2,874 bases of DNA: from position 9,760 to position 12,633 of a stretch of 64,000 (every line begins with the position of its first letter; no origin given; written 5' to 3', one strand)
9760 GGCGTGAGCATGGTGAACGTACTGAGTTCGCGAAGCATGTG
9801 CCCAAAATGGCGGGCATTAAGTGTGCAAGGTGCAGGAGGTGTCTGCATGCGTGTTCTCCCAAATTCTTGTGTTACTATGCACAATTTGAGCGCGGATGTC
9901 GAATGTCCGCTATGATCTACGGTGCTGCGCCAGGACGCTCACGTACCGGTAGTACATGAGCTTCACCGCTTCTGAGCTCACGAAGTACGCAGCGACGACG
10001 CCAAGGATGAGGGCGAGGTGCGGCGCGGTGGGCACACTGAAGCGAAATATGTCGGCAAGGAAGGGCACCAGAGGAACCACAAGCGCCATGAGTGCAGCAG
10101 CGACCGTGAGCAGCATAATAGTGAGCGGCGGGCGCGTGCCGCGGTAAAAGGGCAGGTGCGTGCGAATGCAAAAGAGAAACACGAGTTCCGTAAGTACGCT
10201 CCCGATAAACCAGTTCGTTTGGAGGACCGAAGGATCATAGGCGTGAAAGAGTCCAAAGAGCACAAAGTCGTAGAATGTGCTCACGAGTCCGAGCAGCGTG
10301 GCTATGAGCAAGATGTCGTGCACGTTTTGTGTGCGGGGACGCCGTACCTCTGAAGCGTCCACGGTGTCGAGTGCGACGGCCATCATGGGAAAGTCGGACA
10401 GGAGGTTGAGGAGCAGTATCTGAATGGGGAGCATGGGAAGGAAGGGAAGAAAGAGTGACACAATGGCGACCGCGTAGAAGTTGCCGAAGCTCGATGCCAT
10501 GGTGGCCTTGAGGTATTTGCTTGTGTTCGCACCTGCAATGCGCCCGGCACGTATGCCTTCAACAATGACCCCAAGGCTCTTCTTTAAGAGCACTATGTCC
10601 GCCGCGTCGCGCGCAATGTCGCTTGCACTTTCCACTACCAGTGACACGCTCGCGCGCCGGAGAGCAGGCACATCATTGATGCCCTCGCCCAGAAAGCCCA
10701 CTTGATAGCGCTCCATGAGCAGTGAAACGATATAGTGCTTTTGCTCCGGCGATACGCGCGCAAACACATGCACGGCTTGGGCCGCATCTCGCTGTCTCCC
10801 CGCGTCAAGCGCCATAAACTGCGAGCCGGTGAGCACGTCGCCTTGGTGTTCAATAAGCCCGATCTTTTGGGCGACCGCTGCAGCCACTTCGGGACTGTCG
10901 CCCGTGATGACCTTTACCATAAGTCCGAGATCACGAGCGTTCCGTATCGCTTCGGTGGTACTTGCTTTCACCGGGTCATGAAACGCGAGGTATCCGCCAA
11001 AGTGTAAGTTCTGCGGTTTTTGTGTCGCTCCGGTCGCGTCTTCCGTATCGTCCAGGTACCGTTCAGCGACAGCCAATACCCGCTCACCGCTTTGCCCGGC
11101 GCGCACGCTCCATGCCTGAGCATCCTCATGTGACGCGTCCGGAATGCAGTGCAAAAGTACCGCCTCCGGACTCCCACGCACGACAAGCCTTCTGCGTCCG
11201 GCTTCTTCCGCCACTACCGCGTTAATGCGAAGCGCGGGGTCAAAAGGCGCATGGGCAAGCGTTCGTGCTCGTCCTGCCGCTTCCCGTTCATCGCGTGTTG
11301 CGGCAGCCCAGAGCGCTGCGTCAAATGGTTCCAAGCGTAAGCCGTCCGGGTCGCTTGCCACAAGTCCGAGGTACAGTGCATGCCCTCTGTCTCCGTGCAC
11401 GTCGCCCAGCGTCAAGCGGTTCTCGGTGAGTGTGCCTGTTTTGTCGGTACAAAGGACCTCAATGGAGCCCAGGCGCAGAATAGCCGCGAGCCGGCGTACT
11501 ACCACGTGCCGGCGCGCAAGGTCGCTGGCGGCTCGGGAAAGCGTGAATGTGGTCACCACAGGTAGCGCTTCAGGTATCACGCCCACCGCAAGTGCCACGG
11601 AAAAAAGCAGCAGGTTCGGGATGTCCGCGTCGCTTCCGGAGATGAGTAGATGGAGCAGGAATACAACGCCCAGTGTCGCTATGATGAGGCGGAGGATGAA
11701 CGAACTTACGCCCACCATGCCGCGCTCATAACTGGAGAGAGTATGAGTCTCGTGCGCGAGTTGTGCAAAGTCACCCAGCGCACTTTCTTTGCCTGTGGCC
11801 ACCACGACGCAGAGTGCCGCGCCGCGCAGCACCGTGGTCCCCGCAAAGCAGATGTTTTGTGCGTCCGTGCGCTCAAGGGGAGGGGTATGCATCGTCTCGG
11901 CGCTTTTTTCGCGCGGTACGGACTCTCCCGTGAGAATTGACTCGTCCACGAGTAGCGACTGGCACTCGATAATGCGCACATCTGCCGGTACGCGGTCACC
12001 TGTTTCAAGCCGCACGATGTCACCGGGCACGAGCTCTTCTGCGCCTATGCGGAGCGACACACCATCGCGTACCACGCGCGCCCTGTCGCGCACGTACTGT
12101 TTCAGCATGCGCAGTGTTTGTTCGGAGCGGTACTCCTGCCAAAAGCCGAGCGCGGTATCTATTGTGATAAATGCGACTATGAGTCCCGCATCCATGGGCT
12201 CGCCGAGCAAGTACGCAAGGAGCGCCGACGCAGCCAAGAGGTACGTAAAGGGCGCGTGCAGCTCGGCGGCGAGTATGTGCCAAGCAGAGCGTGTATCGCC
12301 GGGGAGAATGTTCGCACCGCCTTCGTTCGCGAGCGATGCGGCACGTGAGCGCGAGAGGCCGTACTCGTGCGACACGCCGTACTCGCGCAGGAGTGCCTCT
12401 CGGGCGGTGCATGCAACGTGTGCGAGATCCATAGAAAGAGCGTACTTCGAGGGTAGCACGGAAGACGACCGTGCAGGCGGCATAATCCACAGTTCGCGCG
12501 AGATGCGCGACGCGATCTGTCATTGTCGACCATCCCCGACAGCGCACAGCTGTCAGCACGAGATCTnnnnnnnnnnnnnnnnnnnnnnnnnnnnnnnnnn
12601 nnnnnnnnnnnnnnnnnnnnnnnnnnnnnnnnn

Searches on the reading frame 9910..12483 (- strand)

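Call 10: search_protein_families(library=pfam, proteins=[window:9910-12483:-], max_evalue=0.01)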
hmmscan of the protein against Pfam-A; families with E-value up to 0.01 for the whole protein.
window:9910-12483:- (857 aa): 4 families
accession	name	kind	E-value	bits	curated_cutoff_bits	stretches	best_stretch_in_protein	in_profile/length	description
PF00122.25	E1-E2_ATPase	-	1.3e-44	152.3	28.1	1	132-325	4-181/181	E1-E2 ATPase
PF00689.26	Cation_ATPase_C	-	2.6e-18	66.9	27.3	1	681-842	1-174/175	Cation transporting ATPase, C-terminus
PF00702.32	Hydrolase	-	5.5e-12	46.9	26.4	1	342-611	2-190/191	haloacid dehalogenase-like hydrolase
PF00690.31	Cation_ATPase_N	-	1.5e-07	31.4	20.4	1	29-89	7-68/69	Cation transporter/ATPase, N-terminus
